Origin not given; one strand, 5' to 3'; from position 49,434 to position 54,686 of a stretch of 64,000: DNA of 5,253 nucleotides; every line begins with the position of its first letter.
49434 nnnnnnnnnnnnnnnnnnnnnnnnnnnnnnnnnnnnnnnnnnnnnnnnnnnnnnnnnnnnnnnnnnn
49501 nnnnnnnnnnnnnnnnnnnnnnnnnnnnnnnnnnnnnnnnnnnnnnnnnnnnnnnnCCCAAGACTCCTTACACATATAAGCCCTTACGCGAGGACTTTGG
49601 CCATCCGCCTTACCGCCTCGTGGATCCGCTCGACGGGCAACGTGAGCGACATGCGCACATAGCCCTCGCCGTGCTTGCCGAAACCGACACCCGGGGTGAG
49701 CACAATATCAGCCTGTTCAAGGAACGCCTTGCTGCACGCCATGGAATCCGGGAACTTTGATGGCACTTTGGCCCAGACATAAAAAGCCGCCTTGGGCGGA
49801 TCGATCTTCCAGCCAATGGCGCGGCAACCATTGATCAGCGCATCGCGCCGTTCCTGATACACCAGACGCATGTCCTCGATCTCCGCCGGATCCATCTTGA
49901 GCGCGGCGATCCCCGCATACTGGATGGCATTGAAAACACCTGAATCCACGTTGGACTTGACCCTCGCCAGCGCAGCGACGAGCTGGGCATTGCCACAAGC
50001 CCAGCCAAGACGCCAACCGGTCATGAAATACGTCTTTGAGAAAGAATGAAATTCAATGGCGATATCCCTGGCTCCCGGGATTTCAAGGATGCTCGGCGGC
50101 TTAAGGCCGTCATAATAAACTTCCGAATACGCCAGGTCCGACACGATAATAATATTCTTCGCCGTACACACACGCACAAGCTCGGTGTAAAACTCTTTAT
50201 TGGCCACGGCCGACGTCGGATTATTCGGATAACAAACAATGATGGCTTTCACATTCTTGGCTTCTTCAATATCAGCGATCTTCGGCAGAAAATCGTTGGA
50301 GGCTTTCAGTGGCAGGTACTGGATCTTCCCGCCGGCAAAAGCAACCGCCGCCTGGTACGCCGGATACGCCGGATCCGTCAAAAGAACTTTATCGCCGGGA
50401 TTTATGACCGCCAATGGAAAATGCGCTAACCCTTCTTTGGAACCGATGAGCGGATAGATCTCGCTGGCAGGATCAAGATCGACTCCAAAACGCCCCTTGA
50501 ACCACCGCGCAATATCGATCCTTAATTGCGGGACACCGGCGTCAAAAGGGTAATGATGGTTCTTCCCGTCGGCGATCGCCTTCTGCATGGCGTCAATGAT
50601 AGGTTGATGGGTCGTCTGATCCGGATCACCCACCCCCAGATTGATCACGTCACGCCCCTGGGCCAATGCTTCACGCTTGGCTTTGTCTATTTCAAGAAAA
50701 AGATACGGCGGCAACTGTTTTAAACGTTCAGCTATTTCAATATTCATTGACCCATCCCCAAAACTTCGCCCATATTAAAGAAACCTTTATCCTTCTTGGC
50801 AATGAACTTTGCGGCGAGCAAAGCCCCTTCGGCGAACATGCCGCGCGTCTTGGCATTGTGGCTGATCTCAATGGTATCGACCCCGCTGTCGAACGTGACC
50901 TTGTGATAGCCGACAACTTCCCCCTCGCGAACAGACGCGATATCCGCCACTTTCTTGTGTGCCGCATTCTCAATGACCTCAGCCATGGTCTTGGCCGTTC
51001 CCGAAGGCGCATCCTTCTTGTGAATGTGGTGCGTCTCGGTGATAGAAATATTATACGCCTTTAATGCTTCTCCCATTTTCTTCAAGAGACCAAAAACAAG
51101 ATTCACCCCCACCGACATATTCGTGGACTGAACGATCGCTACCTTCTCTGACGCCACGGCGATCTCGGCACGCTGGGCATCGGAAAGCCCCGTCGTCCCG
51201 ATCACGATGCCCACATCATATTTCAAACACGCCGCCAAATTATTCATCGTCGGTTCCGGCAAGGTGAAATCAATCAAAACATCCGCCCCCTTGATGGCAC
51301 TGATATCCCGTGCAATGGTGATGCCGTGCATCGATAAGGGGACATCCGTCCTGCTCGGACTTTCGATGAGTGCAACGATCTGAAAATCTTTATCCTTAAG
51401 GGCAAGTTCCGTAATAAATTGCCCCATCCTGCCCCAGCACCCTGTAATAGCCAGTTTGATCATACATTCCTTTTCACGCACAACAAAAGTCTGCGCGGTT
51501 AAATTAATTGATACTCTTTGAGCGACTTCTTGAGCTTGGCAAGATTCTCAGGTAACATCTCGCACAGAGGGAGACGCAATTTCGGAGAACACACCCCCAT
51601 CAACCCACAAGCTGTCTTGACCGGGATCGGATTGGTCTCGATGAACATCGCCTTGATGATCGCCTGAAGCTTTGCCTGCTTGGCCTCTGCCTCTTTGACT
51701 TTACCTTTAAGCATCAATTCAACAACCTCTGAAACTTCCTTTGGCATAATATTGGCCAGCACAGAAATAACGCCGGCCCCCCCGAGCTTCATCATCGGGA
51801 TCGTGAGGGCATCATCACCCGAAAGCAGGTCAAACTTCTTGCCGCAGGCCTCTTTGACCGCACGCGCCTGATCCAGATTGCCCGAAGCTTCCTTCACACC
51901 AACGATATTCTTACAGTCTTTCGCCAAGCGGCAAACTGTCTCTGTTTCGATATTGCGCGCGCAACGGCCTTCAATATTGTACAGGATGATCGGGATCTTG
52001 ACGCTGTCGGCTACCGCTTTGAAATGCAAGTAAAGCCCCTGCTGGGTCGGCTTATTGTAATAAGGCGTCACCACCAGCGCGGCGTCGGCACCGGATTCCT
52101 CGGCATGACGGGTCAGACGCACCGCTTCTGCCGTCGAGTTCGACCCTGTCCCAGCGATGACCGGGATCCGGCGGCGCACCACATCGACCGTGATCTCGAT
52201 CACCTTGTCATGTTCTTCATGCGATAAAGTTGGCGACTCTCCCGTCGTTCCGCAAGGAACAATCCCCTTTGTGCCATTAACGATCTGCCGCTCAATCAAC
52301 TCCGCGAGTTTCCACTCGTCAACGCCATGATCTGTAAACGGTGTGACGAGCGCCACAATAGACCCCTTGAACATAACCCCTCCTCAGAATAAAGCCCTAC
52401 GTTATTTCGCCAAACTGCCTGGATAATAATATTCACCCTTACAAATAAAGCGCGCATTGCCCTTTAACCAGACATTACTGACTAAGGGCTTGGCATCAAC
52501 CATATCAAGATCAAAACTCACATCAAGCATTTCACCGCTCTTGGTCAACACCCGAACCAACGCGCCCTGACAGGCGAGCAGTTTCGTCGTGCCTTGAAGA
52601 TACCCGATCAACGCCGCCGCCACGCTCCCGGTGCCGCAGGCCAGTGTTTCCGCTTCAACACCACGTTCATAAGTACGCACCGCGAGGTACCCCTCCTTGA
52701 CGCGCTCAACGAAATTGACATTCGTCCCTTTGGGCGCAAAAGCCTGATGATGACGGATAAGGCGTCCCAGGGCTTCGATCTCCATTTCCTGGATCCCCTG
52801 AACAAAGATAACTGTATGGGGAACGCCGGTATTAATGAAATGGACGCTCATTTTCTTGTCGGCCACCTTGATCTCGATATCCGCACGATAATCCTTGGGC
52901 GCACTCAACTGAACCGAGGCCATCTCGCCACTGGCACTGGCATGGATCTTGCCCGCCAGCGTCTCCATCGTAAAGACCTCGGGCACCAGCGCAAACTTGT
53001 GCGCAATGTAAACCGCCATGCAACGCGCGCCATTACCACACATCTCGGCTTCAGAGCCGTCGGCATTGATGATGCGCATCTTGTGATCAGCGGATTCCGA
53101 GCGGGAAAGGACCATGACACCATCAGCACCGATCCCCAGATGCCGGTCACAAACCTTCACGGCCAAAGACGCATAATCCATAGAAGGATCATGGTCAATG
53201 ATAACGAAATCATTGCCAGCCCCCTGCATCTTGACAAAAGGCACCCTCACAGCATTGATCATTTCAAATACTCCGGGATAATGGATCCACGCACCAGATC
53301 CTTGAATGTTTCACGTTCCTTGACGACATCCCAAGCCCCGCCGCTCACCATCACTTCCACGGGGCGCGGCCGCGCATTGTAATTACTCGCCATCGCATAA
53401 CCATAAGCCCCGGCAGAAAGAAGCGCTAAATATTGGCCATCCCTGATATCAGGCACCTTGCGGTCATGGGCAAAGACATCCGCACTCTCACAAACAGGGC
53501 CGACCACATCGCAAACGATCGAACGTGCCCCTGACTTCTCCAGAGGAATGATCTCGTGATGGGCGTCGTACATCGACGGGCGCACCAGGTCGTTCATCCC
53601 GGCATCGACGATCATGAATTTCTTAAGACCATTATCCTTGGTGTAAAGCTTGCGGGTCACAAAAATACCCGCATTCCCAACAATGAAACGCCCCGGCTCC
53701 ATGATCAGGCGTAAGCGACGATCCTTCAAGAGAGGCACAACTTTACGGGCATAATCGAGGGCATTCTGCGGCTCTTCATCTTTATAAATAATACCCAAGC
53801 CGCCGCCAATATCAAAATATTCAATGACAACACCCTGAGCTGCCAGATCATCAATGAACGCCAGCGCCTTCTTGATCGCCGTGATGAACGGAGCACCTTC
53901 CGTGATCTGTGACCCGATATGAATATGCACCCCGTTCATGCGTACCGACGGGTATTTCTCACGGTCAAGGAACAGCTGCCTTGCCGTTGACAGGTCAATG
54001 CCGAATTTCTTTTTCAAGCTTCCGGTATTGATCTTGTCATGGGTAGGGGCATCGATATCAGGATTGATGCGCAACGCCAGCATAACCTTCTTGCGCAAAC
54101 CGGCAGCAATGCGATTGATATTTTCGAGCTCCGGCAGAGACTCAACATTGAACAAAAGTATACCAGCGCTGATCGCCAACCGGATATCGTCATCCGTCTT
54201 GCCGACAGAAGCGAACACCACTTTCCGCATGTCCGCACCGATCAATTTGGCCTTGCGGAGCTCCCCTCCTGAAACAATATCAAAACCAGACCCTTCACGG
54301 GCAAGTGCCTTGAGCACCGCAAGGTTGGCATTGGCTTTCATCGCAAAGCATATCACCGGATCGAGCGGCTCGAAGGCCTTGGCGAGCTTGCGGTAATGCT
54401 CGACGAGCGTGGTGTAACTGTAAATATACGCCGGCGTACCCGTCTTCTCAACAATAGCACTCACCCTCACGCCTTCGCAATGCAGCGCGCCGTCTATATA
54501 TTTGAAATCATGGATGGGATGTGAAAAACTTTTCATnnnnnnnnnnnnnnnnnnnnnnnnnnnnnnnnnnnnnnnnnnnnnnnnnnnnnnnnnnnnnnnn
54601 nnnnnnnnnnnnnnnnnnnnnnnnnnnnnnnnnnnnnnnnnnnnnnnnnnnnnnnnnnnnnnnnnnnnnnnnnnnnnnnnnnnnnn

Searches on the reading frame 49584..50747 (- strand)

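Call 28: search_protein_families(library=pfam, proteins=[window:49584-50747:-], max_evalue=0.001)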
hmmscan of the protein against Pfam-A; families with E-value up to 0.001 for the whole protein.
window:49584-50747:- (387 aa): 1 family
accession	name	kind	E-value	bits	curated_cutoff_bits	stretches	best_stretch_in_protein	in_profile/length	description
PF00155.27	Aminotran_1_2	-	1e-62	212.9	19.7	1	33-381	2-360/361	Aminotransferase class I and II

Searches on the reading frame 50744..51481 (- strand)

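Call 28: search_protein_families(library=pfam, proteins=[window:50744-51481:-], max_evalue=0.001)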
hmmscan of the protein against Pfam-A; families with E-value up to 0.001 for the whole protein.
window:50744-51481:- (245 aa): 2 families
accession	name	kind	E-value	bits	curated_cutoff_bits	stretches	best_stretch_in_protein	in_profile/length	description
PF05173.19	DapB_C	-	3.3e-37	127.7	27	1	125-241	1-121/121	Dihydrodipicolinate reductase, C-terminus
PF01113.26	DapB_N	-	1.4e-29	103.2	25.6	1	8-122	1-124/124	Dihydrodipicolinate reductase, N-terminus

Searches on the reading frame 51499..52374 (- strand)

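Call 28: search_protein_families(library=pfam, proteins=[window:51499-52374:-], max_evalue=0.001)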
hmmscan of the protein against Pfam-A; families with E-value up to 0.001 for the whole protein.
window:51499-52374:- (291 aa): 1 family
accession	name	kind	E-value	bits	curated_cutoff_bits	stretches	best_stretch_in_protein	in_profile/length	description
PF00701.28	DHDPS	-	1.7e-96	322.8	22.1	1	2-287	2-288/289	Dihydrodipicolinate synthetase family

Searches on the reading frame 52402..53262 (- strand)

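Call 28: search_protein_families(library=pfam, proteins=[window:52402-53262:-], max_evalue=0.001)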
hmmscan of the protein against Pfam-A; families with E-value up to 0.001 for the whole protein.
window:52402-53262:- (286 aa): 1 family
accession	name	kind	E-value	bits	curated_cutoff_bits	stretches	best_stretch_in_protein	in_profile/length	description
PF01678.24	DAP_epimerase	-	2.6e-44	150.6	34.7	2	9-114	1-108/121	Diaminopimelate epimerase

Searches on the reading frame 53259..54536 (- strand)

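Call 28: search_protein_families(library=pfam, proteins=[window:53259-54536:-], max_evalue=0.001)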
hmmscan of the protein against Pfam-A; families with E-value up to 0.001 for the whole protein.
window:53259-54536:- (425 aa): 2 families
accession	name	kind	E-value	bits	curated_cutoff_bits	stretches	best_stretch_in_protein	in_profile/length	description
PF02784.22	Orn_Arg_deC_N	-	3.8e-58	197.2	23.4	1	43-287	3-247/247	Pyridoxal-dependent decarboxylase, pyridoxal binding domain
PF00278.28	Orn_DAP_Arg_deC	-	1.9e-25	89.4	23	1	86-376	5-95/95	Pyridoxal-dependent decarboxylase, C-terminal sheet domain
